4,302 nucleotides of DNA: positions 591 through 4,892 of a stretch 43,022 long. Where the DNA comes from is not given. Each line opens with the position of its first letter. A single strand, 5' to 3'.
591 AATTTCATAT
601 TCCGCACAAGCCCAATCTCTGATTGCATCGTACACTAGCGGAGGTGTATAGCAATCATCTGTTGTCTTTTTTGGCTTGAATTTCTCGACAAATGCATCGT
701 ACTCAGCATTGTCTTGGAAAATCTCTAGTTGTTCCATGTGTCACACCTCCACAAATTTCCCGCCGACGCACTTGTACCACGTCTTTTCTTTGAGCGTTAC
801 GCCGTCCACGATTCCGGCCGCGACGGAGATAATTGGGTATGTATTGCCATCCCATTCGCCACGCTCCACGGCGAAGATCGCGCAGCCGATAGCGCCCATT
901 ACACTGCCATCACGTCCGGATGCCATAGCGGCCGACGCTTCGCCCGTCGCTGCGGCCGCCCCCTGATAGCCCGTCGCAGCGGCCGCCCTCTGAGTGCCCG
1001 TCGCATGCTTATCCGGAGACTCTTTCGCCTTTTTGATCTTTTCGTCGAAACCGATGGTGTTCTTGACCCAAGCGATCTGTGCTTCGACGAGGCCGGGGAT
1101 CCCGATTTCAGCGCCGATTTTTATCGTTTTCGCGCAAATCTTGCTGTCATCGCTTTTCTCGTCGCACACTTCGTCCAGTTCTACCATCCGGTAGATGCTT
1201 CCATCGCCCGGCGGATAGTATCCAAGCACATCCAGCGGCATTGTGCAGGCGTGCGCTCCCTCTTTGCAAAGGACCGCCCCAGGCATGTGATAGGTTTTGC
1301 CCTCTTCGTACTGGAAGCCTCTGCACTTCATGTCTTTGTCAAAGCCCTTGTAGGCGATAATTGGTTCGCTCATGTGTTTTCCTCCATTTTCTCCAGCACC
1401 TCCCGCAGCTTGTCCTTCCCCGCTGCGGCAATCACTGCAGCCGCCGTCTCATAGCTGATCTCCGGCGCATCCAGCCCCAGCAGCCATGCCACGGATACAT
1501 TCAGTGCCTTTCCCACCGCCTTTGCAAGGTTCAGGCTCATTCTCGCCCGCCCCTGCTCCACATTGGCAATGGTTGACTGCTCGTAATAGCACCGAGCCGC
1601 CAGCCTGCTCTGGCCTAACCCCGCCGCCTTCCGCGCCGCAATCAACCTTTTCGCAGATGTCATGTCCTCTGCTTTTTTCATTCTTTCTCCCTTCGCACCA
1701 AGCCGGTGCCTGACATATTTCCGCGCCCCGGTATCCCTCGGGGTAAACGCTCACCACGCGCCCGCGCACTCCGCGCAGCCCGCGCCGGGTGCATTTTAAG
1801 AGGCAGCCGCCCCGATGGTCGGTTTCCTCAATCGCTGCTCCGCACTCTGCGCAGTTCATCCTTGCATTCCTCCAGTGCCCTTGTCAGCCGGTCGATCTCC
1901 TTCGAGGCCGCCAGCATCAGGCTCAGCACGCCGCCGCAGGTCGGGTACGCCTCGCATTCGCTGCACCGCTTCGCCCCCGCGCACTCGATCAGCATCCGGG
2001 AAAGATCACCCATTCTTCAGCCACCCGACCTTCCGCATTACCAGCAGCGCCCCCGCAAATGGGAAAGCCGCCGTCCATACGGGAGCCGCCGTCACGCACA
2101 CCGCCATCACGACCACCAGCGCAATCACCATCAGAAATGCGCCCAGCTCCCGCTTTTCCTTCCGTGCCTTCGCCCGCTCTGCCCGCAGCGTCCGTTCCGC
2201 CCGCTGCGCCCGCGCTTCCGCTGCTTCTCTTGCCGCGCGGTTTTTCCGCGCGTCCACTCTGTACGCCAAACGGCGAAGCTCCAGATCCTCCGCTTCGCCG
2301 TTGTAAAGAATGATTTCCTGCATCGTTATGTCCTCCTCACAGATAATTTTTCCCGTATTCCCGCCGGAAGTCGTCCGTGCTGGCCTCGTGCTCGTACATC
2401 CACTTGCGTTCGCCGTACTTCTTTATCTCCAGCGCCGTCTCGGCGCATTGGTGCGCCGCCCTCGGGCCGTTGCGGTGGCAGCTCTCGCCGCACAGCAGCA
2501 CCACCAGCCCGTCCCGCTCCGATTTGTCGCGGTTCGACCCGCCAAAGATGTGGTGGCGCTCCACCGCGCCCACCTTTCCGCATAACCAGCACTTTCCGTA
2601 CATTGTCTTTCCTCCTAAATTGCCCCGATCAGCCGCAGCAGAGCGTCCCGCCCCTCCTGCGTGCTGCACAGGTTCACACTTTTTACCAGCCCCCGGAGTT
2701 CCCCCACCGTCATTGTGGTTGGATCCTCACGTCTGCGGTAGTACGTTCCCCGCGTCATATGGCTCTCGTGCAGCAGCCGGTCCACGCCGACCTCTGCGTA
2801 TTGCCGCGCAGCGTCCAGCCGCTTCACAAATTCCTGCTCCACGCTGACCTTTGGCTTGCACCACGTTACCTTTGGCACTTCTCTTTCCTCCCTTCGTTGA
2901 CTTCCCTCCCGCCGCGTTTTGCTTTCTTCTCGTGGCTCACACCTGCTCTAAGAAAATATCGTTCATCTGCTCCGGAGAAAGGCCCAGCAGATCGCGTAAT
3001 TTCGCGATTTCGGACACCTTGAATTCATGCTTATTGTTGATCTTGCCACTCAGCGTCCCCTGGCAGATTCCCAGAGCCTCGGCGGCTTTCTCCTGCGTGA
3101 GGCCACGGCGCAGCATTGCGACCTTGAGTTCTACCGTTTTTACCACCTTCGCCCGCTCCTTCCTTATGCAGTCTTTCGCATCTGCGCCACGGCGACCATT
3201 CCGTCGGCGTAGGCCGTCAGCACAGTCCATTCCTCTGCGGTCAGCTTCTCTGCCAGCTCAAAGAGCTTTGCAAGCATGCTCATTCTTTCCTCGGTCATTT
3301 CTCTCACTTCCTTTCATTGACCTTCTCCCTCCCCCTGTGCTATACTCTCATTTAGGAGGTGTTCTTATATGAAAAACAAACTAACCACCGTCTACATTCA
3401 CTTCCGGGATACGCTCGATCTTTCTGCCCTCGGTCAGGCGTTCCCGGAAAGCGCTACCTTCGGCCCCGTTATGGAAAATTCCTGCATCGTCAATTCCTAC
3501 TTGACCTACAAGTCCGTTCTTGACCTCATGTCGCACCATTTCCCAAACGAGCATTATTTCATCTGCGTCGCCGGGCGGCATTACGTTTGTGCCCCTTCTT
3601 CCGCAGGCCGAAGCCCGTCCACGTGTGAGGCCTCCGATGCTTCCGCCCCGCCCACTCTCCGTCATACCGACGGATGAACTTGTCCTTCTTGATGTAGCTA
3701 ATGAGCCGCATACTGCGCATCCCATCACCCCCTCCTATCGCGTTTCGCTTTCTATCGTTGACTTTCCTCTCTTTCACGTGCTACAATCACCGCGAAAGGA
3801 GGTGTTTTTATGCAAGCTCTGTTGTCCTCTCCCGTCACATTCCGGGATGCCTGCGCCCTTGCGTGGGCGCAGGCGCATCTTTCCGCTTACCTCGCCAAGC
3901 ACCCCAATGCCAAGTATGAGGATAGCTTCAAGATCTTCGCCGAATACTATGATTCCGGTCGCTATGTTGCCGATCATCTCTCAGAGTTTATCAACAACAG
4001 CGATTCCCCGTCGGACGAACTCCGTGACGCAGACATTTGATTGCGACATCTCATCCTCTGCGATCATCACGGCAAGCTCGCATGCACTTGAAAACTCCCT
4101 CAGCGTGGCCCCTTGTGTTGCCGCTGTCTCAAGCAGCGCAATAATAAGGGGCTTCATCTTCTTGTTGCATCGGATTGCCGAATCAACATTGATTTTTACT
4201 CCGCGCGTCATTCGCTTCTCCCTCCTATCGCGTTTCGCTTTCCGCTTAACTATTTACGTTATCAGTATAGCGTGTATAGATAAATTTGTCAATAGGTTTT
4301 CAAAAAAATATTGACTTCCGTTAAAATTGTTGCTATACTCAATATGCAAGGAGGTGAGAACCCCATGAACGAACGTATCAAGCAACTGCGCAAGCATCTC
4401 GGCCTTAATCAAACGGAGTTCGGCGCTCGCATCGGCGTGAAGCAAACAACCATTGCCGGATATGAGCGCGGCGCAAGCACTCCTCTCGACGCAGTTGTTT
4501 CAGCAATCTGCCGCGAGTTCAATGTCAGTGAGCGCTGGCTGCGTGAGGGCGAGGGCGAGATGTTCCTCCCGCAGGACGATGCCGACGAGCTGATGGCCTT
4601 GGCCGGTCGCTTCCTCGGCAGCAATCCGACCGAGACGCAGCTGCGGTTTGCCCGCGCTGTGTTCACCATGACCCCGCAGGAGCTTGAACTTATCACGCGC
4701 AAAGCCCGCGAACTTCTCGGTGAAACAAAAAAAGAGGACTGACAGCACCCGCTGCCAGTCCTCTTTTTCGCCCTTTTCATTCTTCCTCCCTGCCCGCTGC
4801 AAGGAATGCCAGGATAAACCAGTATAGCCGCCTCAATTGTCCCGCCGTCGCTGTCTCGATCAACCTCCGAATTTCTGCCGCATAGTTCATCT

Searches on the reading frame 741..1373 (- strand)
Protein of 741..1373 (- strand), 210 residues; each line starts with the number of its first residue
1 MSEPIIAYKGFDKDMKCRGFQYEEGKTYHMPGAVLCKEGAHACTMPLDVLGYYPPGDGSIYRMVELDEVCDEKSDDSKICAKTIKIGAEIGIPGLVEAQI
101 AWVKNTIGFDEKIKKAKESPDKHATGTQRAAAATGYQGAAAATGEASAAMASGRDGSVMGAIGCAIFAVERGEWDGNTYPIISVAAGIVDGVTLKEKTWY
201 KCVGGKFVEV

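Call 72: search_protein_families(library=pfam, proteins=[window:741-1373:-], max_evalue=0.05)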
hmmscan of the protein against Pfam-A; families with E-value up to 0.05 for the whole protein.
window:741-1373:- (210 aa): 1 family
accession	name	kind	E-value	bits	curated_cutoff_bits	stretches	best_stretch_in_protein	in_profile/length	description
PF24703.2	DUF7666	-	9.4e-30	103.4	27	1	5-97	1-94/95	Domain of unknown function (DUF7666)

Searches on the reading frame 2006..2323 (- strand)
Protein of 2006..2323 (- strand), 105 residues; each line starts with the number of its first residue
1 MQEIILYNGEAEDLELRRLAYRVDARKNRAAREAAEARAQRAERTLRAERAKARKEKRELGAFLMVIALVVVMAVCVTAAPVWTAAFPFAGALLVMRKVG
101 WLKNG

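Call 72: search_protein_families(library=pfam, proteins=[window:2006-2323:-], max_evalue=0.05)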
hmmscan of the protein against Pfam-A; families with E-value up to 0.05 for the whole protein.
window:2006-2323:- (105 aa): 3 families
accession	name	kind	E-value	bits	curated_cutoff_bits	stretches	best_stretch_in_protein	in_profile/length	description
PF14235.11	DUF4337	-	0.018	15.7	27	1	12-97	73-157/161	Domain of unknown function (DUF4337)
PF17918.6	TetR_C_15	-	0.03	15.4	26.8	1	11-86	18-95/108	Tetracyclin repressor-like, C-terminal domain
PF17280.7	DUF5345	-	0.05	14.2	27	0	37-84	17-64/77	Family of unknown function (DUF5345)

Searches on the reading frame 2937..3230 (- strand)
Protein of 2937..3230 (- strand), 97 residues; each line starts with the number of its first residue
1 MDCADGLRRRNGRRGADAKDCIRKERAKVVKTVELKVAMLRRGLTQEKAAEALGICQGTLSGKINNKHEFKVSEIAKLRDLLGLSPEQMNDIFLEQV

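Call 72: search_protein_families(library=pfam, proteins=[window:2937-3230:-], max_evalue=0.05)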
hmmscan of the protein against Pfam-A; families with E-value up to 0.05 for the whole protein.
window:2937-3230:- (97 aa): 6 families
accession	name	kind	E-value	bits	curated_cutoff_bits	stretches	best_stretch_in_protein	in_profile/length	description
PF05339.17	DUF739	-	4.4e-07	30.4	27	1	45-95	18-68/69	Protein of unknown function (DUF739)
PF01381.28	HTH_3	-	1.6e-06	28.5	23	1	36-87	2-53/55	Helix-turn-helix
PF13560.12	HTH_31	-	5.5e-06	27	27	1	34-89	5-61/64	Helix-turn-helix domain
PF13443.12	HTH_26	-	0.00075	20.1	22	1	35-89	2-57/63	Cro/C1-type HTH DNA-binding domain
PF13384.12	HTH_23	-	0.0089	16.3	24.6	1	37-60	11-34/50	Homeodomain-like domain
PF12844.13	HTH_19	-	0.024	15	30.2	1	42-87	11-56/64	Helix-turn-helix domain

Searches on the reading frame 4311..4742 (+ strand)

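Call 73: search_protein_families(library=pfam, proteins=[window:4311-4742:+], max_evalue=0.05)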
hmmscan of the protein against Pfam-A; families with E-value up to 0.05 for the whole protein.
window:4311-4742:+ (143 aa): 9 families
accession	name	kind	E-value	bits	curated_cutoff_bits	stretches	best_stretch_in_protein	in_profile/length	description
PF01381.28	HTH_3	-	1.3e-14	54.3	23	1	23-77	1-55/55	Helix-turn-helix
PF12844.13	HTH_19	-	6.1e-11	42.5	30.2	1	20-83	1-64/64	Helix-turn-helix domain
PF13560.12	HTH_31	-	6.9e-08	33.1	27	1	22-74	5-58/64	Helix-turn-helix domain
PF22495.2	HTH_92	-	2.2e-07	30.5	27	1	24-58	1-35/45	RsaL-like HTH domain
PF15731.11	MqsA_antitoxin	-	0.0002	21.9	30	1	19-64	70-115/131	Antitoxin component of bacterial toxin-antitoxin system, MqsA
PF07022.19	Phage_CI_repr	-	0.022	15.5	22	1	22-85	2-65/65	Bacteriophage CI repressor helix-turn-helix domain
PF17762.8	HTH_ParB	-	0.028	15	22.6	0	22-51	11-40/102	ParB HTH domain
PF13443.12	HTH_26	-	0.029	15.1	22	0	22-73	1-53/63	Cro/C1-type HTH DNA-binding domain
PF20432.4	Xre-like-HTH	-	0.047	14.4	25.8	0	25-64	17-55/63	Antitoxin Xre-like helix-turn-helix domain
